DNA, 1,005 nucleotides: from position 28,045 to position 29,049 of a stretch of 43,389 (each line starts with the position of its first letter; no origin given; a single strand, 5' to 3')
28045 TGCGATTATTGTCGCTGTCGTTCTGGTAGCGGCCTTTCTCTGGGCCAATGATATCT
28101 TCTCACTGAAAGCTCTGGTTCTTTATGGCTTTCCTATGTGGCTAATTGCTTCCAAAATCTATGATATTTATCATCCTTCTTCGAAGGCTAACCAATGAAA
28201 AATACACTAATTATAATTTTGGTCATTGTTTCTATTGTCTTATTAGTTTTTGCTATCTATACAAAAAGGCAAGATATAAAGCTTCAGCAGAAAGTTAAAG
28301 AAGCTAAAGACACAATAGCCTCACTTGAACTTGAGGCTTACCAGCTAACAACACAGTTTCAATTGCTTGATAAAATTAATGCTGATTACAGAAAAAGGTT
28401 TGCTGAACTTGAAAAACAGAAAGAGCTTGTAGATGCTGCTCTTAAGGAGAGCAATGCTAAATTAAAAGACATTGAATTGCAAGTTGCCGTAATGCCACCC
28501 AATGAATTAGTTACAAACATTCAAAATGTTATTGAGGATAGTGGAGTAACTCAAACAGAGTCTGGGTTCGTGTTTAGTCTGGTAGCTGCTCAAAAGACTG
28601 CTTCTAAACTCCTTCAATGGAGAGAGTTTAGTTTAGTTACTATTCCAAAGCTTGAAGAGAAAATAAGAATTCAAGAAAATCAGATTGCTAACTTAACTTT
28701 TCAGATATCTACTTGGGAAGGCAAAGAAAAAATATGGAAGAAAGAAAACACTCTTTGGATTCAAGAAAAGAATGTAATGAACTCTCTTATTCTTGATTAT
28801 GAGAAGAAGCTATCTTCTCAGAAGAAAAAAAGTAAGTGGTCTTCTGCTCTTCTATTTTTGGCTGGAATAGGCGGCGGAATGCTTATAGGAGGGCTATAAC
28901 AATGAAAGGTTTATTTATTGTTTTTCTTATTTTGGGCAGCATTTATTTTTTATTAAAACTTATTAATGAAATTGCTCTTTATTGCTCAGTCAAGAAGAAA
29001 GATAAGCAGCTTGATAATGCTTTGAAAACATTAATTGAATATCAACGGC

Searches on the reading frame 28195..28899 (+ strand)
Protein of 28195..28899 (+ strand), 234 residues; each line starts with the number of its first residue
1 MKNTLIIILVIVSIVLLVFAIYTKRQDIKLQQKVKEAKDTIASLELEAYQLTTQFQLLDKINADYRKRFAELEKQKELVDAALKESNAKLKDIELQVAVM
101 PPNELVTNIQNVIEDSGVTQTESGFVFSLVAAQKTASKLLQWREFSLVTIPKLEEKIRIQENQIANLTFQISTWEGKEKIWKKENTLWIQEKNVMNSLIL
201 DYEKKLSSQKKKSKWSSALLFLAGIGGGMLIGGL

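Call 13: search_protein_families(library=phrogs, proteins=[window:28195-28899:+], max_evalue=0.01)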
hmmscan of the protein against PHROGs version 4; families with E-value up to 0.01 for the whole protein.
window:28195-28899:+ (234 aa): 3 families
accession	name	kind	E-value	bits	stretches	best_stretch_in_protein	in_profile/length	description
phrog_739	-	lysis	2.4e-05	25.5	1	3-90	5-85/122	Rz-like spanin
phrog_1327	-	lysis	0.00015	22.7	1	1-91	5-93/158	Rz-like spanin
phrog_214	-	lysis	0.0053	17.6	1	2-86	8-92/176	Rz-like spanin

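Call 27: find_homologous_proteins(query=window:28195-28899:+)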
Query window:28195-28899:+ (234 aa): 25 proteins with E <= 0.001 among 769 candidates.
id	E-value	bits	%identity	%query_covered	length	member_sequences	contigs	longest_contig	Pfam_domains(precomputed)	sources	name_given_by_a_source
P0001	1.9e-139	480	100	100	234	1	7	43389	-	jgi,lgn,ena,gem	-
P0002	1.5e-138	477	100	100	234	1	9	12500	-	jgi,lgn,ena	jgi:chromosome segregation ATPase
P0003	1.7e-138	477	100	100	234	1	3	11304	-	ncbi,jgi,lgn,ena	-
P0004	4.1e-137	473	100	99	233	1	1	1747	-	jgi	-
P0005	6.6e-137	472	98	100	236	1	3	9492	-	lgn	-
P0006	2.0e-136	470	98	100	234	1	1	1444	-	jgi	jgi:competence protein ComGC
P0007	1.1e-135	468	99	99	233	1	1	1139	-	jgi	-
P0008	1.7e-135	467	98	100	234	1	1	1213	-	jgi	-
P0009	2.5e-135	467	97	100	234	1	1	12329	-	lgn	-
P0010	2.9e-135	466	97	100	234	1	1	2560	-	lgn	-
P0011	5.4e-135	466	97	100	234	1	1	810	-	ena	-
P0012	7.1e-135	465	97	100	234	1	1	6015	-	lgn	-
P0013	1.1e-134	465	97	100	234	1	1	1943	-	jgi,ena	-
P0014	1.3e-134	464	97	100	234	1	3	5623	-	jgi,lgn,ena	-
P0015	5.7e-134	462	100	97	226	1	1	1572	-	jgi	-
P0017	1.1e-129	448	92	95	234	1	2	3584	-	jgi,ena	-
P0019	1.0e-99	350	71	100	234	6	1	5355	-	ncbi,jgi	jgi:DNA repair exonuclease SbcCD ATPase subunit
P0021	6.4e-94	331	67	93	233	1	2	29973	-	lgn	-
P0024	1.8e-90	320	65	93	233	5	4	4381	PF06295.18,PF10805.15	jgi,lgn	-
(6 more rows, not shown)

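Call 28: find_encoding_contigs(protein=P0021, flank=10000, max_places=4)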
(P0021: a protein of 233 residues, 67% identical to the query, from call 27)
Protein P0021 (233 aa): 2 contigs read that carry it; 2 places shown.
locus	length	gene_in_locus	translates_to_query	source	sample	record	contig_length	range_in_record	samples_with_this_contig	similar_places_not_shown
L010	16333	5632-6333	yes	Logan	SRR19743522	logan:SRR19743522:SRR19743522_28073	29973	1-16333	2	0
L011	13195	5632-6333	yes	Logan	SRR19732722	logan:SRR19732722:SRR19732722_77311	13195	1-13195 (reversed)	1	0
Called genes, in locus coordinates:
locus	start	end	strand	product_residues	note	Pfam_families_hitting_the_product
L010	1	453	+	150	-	?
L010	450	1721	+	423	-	PF00772:DnaB, PF03796:DnaB_C, PF06745:ATPase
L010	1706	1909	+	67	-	-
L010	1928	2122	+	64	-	-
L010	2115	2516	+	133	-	-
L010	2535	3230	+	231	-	-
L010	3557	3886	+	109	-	-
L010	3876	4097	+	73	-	-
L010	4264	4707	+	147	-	-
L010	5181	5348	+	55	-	-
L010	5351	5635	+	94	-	-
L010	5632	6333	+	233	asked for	-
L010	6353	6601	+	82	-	-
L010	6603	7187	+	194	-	PF02195:ParB_N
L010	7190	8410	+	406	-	-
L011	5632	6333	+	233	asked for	-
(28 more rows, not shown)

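Call 29: find_encoding_contigs(protein=P0019, flank=6000, max_places=4)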
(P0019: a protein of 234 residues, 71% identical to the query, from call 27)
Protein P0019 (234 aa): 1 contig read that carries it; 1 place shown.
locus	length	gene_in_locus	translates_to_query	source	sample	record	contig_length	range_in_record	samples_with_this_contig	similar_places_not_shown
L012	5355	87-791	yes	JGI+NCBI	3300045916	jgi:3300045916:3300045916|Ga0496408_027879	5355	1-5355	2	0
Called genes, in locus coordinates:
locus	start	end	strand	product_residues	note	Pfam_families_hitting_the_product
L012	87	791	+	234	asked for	-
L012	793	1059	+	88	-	-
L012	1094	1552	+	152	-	PF00959:Phage_lysozyme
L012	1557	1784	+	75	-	-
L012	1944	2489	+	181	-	PF03592:Terminase_2 (weak)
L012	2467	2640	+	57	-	-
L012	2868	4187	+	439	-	-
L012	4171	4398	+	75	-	-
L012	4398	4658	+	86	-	-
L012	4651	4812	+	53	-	-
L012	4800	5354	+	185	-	?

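Call 30: find_encoding_contigs(protein=P0024, flank=6000, max_places=6)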
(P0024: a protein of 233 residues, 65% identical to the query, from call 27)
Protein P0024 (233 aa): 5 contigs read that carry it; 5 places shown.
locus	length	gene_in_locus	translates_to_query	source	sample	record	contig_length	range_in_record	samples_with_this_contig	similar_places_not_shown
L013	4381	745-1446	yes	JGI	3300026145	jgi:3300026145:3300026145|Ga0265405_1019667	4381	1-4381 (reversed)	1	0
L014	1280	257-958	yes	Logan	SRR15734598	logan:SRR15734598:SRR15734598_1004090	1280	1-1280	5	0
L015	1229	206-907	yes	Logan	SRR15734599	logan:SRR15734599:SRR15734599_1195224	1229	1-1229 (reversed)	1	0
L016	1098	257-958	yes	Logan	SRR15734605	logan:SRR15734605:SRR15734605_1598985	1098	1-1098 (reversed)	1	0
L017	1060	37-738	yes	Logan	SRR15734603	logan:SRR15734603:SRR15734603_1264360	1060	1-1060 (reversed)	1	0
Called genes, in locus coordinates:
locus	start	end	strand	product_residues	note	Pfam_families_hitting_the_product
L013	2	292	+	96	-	?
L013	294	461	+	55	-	-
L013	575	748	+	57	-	-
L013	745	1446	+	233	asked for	PF06295:ZapG-like (weak), PF10805:DUF2730 (faint)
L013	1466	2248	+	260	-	-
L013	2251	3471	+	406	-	-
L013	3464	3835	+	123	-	PF13022:HTH_Tnp_1_2 (weak), PF16677:GP3_package (faint)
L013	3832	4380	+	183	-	?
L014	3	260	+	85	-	?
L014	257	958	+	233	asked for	PF06295:ZapG-like (weak), PF10805:DUF2730 (faint)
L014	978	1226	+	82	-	-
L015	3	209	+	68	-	?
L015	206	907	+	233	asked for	PF06295:ZapG-like (weak), PF10805:DUF2730 (faint)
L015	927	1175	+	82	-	-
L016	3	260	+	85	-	?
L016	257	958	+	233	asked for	PF06295:ZapG-like (weak), PF10805:DUF2730 (faint)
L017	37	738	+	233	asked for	PF06295:ZapG-like (weak), PF10805:DUF2730 (faint)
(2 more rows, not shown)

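Call 31: find_encoding_contigs(protein=P0009, flank=10000, max_places=4)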
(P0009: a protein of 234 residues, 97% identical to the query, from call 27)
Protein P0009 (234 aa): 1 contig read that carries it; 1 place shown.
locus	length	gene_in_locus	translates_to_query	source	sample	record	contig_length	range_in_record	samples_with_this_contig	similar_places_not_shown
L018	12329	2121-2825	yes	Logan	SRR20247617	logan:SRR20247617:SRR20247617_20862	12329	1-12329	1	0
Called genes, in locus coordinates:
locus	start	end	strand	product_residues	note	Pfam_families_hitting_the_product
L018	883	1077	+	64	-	-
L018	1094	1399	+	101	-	-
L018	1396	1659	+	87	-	-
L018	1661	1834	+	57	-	-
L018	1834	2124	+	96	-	-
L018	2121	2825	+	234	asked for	-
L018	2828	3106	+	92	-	-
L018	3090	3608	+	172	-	PF00959:Phage_lysozyme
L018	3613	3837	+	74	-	-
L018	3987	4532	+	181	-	PF03592:Terminase_2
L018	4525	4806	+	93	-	-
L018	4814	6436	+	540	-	PF17289:Terminase_6C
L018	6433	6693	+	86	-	-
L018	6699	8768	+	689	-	PF16510:P22_portal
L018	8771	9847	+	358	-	-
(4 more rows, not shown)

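Call 32: find_encoding_contigs(protein=P0002, flank=10000, max_places=10)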
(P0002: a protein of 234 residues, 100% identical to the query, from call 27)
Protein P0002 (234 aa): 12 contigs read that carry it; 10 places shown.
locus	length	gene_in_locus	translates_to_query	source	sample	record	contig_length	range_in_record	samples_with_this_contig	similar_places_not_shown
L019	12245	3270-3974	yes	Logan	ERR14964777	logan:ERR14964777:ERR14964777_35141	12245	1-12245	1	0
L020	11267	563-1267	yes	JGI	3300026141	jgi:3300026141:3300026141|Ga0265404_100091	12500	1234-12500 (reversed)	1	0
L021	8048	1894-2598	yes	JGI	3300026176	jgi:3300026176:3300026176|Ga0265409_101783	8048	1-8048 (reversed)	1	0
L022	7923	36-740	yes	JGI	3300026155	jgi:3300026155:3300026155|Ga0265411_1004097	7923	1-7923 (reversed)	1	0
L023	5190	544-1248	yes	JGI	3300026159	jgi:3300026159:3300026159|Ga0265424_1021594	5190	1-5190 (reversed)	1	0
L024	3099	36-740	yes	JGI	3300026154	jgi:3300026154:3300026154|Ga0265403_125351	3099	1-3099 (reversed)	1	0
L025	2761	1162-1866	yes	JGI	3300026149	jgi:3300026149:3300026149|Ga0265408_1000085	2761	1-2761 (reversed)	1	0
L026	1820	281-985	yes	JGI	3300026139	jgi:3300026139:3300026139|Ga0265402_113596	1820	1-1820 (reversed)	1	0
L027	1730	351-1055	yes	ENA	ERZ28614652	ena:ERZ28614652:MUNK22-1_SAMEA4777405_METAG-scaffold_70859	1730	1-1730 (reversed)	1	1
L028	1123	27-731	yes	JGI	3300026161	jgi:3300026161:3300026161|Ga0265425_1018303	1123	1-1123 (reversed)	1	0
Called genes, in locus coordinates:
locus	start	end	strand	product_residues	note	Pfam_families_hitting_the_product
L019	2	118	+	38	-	?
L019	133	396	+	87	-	-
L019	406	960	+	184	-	-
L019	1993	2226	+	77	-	-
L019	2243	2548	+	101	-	-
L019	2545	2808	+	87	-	-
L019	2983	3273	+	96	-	-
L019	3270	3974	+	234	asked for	-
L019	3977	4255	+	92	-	-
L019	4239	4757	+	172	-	PF00959:Phage_lysozyme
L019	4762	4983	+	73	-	-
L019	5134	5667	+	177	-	PF03592:Terminase_2 (weak)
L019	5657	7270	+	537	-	PF17289:Terminase_6C (faint)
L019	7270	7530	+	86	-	-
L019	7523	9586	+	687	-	PF16510:P22_portal (weak), PF23899:SU10_portal (faint), PF16510:P22_portal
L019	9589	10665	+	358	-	-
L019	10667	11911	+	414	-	-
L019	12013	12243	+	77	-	?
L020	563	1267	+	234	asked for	-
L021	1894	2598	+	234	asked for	-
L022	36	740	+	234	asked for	-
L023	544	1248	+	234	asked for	-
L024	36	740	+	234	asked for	-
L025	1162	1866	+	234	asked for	-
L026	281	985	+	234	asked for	-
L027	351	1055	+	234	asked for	-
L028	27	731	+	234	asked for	-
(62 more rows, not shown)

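Call 33: find_encoding_contigs(protein=P0005, flank=10000, max_places=4)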
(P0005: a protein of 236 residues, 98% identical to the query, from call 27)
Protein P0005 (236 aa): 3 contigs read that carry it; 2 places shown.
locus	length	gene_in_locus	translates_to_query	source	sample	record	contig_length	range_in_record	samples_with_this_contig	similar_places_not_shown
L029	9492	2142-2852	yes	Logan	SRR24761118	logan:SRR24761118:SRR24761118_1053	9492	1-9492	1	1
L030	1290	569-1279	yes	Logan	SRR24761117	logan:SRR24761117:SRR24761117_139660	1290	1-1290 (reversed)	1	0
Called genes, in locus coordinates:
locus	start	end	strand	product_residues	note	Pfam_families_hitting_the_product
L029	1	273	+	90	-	?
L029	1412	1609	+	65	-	-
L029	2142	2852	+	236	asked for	-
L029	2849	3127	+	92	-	-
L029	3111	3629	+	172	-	PF00959:Phage_lysozyme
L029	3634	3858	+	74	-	-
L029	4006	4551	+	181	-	PF03592:Terminase_2 (weak)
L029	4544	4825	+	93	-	-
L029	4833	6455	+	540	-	PF17289:Terminase_6C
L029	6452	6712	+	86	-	-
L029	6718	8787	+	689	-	PF16510:P22_portal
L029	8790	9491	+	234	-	?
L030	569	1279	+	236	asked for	-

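Call 77: search_protein_families(library=pfam, proteins=[L019:406-960:+], max_evalue=0.01)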
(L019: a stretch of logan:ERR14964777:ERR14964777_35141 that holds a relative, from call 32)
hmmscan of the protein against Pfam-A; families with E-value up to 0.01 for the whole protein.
L019:406-960:+ (184 aa): 0 families

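Call 90: find_encoding_contigs(protein=P0017, flank=5000, max_places=3)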
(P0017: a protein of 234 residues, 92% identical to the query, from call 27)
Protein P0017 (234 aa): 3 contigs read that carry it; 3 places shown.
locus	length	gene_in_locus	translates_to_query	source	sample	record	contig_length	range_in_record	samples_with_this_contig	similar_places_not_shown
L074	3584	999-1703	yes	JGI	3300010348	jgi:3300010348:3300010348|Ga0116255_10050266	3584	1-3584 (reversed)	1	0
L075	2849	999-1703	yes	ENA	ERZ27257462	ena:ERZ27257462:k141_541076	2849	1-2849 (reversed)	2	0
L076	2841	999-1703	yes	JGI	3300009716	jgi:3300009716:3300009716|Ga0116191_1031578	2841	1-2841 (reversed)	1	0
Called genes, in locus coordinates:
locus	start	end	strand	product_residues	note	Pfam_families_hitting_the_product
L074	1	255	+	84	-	?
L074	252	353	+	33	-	-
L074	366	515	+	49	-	-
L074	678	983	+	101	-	-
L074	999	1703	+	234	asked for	-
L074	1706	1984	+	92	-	-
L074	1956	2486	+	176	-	PF00959:Phage_lysozyme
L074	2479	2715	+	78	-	-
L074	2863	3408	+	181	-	PF03592:Terminase_2 (weak)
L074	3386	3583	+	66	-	?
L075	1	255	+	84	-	?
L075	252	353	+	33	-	-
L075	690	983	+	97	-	-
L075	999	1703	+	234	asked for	-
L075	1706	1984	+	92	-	-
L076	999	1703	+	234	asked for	-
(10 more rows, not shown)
